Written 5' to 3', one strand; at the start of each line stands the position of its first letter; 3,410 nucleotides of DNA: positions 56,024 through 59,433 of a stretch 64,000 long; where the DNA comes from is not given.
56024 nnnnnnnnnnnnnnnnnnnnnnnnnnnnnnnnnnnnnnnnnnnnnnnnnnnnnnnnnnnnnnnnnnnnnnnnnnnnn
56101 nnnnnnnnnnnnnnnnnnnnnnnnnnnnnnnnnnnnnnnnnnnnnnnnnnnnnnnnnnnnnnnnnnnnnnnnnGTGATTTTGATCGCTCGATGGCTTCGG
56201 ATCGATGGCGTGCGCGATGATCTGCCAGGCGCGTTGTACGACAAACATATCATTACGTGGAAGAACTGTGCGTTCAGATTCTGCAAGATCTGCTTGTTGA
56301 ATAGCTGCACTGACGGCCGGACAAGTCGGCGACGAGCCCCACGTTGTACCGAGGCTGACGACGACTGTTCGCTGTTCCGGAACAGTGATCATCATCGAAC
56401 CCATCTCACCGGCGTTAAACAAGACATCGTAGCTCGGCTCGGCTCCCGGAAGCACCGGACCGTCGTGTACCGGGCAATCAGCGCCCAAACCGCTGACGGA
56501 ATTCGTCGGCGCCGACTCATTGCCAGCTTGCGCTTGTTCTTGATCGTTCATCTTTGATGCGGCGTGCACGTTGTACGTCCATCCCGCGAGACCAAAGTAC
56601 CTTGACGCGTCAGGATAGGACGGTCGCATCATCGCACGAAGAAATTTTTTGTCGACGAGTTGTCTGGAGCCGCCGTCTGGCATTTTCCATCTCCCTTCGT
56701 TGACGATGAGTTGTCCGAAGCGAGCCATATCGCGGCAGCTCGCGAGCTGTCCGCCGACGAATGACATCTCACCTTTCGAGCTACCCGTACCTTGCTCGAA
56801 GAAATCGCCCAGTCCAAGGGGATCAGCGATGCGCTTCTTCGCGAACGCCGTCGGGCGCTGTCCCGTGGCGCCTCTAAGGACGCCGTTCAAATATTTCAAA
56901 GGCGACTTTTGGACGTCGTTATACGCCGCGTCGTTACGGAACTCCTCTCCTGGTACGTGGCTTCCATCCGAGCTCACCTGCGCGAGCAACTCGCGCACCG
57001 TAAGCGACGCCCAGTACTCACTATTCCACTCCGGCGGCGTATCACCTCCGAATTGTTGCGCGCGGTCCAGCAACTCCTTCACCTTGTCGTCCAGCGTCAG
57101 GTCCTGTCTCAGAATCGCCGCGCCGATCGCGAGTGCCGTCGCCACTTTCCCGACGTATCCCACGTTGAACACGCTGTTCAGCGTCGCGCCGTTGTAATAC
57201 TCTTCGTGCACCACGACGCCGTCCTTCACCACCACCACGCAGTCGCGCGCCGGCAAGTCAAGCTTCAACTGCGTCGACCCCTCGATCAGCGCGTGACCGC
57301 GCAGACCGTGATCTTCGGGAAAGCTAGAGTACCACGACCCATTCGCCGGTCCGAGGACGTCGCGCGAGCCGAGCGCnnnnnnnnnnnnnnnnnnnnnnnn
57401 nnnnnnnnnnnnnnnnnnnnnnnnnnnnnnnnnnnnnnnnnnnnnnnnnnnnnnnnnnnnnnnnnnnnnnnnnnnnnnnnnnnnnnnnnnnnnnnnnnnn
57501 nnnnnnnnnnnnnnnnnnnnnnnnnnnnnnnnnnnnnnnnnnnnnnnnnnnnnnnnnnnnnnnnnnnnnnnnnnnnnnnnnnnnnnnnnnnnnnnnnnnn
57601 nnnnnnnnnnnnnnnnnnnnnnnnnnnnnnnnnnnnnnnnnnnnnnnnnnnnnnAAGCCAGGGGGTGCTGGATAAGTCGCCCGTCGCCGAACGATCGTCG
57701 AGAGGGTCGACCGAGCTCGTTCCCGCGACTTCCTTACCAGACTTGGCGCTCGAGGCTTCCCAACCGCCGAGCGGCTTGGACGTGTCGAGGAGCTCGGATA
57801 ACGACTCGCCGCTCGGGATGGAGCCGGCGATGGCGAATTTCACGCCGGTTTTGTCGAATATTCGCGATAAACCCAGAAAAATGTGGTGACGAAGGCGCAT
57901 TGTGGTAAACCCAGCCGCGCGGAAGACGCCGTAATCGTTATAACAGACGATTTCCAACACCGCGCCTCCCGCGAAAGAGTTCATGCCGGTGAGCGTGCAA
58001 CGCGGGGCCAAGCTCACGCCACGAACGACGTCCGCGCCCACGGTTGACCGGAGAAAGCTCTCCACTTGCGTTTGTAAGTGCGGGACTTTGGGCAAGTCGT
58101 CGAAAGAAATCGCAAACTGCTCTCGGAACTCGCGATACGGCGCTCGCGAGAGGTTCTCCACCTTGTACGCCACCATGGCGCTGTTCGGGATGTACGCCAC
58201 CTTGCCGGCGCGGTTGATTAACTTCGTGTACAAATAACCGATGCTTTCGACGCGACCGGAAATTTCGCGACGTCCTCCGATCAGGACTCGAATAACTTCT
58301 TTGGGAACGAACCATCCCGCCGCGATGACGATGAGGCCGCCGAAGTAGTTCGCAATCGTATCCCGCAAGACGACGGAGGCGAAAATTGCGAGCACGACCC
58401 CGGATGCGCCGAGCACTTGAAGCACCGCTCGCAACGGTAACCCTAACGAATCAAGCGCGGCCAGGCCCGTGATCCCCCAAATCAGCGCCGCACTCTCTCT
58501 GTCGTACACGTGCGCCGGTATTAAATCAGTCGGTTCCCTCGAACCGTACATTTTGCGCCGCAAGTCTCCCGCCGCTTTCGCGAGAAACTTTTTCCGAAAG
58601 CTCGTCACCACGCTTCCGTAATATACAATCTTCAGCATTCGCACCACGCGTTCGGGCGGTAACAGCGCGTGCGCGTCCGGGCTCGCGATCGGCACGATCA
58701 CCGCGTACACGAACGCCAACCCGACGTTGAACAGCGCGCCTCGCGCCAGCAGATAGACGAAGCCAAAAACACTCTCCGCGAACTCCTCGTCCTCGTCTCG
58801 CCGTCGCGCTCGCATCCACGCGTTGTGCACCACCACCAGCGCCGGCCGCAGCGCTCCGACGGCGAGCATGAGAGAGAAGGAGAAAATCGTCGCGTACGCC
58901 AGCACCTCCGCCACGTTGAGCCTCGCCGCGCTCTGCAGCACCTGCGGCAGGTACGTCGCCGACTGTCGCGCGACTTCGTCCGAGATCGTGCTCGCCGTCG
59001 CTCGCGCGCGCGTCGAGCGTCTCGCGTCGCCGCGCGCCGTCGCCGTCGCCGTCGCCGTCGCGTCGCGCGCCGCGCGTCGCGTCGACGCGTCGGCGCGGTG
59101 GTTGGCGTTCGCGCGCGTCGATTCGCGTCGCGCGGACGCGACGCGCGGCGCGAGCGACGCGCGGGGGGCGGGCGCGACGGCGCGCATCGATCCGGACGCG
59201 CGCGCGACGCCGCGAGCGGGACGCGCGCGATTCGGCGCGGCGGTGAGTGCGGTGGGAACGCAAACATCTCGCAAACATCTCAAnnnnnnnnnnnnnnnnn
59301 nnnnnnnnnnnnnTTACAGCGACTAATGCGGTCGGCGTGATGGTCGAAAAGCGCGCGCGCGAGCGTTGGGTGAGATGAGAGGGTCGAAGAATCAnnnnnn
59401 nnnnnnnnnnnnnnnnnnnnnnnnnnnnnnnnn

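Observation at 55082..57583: Beta-lactamase-fold membrane protein with the SxxK nucleophile replaced by Tyr, plus a Cys-rich extracellular-type module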

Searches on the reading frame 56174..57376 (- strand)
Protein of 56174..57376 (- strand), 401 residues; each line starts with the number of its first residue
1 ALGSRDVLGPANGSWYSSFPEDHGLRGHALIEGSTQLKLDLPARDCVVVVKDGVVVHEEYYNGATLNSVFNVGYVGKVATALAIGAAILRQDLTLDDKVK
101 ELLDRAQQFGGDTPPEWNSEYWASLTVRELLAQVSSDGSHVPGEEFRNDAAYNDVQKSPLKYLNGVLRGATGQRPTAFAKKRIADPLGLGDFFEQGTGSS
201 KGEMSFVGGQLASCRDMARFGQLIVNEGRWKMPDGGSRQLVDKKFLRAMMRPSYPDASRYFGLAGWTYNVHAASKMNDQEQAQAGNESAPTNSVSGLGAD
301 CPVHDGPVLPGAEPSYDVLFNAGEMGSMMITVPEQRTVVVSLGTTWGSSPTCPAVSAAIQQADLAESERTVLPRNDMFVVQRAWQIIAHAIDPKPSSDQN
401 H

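Call 40: search_solved_structures(query=A3, max_evalue=0.00001, show_alignments=3)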
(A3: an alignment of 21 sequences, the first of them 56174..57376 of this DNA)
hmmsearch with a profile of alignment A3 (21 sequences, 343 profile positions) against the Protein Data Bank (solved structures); distinct sequences matched with E-value up to 0.00001: 136 (the best 60 are shown).
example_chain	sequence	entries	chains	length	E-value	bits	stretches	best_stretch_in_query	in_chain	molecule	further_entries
8dc1_A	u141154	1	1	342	3.6e-46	160.8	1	32-323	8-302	Lsa45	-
4gb7_A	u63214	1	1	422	4.4e-41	144.1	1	59-322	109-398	6-aminohexanoate-dimer hydrolase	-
8rlj_A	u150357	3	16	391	7.3e-40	140.1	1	59-320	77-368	Class C beta-lactamase-related serine hydrolase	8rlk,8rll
2zm2_A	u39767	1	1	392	3.2e-20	75.5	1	44-325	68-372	6-aminohexanoate-dimer hydrolase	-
2qmi_A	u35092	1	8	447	3.4e-20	75.4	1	63-208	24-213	Pbp related beta-lactamase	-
2zly_A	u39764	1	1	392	5.5e-20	74.7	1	44-325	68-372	6-aminohexanoate-dimer hydrolase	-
3vwm_A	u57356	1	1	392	6.1e-20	74.6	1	44-325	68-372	6-aminohexanoate-dimer hydrolase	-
3vwl_A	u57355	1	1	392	6.1e-20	74.6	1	44-325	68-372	6-aminohexanoate-dimer hydrolase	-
3vwn_X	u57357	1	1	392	6.1e-20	74.6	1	44-325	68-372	6-aminohexanoate-dimer hydrolase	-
2zm0_A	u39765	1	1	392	6.1e-20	74.6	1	44-325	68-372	6-aminohexanoate-dimer hydrolase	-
1wyb_A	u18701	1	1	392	7.2e-20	74.3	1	44-321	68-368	6-aminohexanoate-dimer hydrolase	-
2e8i_A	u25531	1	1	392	7.2e-20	74.3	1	44-321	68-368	6-aminohexanoate-dimer hydrolase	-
1wyc_A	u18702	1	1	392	7.9e-20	74.2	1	44-321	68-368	6-aminohexanoate-dimer hydrolase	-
5tgf_A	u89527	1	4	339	1.8e-19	73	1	63-267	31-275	Uncharacterized protein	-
2zm9_A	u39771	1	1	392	3.5e-19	72.1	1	44-325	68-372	6-aminohexanoate-dimer hydrolase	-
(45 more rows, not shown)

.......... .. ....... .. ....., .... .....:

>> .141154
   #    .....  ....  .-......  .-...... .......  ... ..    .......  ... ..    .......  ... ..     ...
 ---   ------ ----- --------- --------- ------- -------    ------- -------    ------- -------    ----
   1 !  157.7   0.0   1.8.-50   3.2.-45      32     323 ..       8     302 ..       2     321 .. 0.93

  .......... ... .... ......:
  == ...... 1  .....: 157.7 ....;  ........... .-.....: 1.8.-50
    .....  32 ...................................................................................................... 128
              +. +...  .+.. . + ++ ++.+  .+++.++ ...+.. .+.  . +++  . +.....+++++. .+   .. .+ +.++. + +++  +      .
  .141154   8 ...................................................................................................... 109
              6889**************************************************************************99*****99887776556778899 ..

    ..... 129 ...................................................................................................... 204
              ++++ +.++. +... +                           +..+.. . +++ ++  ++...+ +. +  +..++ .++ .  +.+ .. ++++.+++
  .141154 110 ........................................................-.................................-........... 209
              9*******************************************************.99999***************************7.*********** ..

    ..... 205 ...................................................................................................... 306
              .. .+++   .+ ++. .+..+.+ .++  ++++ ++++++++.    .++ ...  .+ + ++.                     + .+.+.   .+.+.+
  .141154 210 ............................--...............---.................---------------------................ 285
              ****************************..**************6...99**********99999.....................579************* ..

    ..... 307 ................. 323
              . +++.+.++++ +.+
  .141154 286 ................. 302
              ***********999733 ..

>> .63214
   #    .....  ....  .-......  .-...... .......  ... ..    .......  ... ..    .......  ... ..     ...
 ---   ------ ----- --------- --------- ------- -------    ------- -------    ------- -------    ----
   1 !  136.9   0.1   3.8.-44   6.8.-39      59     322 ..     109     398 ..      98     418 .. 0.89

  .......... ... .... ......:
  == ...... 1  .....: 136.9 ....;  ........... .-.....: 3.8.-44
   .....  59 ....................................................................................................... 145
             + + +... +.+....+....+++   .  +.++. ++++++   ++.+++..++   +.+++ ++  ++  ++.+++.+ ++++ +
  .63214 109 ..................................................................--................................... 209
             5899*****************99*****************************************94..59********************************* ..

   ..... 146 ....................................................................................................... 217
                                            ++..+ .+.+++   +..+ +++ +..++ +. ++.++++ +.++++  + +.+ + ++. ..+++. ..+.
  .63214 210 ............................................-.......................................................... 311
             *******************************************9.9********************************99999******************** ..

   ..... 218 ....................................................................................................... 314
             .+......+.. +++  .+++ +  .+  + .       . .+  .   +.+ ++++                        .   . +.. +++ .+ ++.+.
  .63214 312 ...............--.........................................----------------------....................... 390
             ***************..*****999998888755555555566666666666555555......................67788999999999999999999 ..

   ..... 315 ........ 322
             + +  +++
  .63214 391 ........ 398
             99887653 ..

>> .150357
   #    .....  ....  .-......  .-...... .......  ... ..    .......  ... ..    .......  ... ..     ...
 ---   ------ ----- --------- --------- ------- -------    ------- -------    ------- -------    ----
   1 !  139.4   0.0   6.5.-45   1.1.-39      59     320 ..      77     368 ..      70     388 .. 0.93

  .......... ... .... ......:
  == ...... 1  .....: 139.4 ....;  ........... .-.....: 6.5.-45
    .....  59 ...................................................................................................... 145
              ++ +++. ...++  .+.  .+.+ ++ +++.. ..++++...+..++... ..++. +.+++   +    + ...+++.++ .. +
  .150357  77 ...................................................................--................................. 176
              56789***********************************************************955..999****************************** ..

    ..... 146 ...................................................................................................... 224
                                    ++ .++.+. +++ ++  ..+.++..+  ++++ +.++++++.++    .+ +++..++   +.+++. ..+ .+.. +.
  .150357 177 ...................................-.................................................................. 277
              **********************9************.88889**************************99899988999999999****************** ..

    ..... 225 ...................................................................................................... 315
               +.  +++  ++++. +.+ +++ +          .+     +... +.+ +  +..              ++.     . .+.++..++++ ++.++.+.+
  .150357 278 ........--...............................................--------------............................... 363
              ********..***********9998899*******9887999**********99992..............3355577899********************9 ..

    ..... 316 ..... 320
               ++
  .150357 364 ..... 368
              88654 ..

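Call 63: find_homologous_proteins(query=A3, max_evalue=1e-10)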
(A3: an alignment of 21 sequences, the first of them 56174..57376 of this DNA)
Query A3 (21 sequences) (401 aa, profile of the alignment): 51 proteins with E <= 1e-10 among 8000 candidates.
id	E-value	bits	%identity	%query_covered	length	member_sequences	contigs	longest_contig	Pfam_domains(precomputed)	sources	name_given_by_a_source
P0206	2.3e-90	321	25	77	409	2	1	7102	PF00144.30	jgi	jgi:CubicO group peptidase (beta-lactamase class C family)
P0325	1.2e-82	296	28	79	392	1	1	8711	PF00144.30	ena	-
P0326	4.3e-79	284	29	84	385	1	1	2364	PF00144.30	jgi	-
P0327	1.2e-77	279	30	77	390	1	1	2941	PF00144.30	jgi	jgi:CubicO group peptidase (beta-lactamase class C family)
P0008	9.9e-77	276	59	100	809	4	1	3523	PF00144.30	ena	-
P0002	5.5e-74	267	60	98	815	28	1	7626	PF00144.30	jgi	-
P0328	6.4e-74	267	29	85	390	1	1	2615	PF00144.30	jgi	jgi:CubicO group peptidase (beta-lactamase class C family)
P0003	6.9e-74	267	60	98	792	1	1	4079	PF00144.30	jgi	-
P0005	6.9e-74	267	60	98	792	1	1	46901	PF00144.30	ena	-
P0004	9.5e-74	266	60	98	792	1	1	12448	PF00144.30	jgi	-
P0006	1.2e-73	266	58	98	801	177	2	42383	PF00144.30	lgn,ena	-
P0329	1.4e-72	263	29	77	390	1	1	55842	PF00144.30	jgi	jgi:CubicO group peptidase (beta-lactamase class C family)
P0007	6.1e-72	260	59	100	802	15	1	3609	PF00144.30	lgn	-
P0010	8.8e-72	260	53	98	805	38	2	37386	PF00144.30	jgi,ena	jgi:CubicO group peptidase (beta-lactamase class C family)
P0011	1.6e-71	259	56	98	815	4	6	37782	PF00144.30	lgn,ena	-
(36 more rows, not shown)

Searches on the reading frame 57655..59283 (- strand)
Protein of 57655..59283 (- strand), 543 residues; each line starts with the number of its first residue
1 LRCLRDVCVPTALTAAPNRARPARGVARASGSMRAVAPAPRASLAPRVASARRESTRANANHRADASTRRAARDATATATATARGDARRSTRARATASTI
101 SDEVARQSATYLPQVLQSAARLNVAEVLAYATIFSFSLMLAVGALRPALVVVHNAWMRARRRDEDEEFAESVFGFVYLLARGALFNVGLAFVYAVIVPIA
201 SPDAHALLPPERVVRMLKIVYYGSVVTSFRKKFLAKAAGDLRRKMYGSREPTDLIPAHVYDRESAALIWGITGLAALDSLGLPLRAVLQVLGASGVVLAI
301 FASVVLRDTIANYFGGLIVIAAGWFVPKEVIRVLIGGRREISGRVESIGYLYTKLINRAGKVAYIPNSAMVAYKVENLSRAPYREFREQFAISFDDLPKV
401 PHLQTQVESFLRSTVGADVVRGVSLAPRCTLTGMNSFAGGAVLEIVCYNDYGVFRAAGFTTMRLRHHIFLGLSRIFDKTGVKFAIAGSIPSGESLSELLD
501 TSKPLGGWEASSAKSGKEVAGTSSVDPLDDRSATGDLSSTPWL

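Call 17: search_protein_families(library=pfam, proteins=[window:57655-59283:-], max_evalue=0.1)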
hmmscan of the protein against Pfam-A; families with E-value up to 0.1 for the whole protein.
window:57655-59283:- (543 aa): 1 family
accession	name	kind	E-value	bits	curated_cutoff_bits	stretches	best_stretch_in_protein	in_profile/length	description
PF00924.24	MS_channel_2nd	-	7.6e-09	36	20.2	1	308-380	1-68/68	Mechanosensitive ion channel, beta-domain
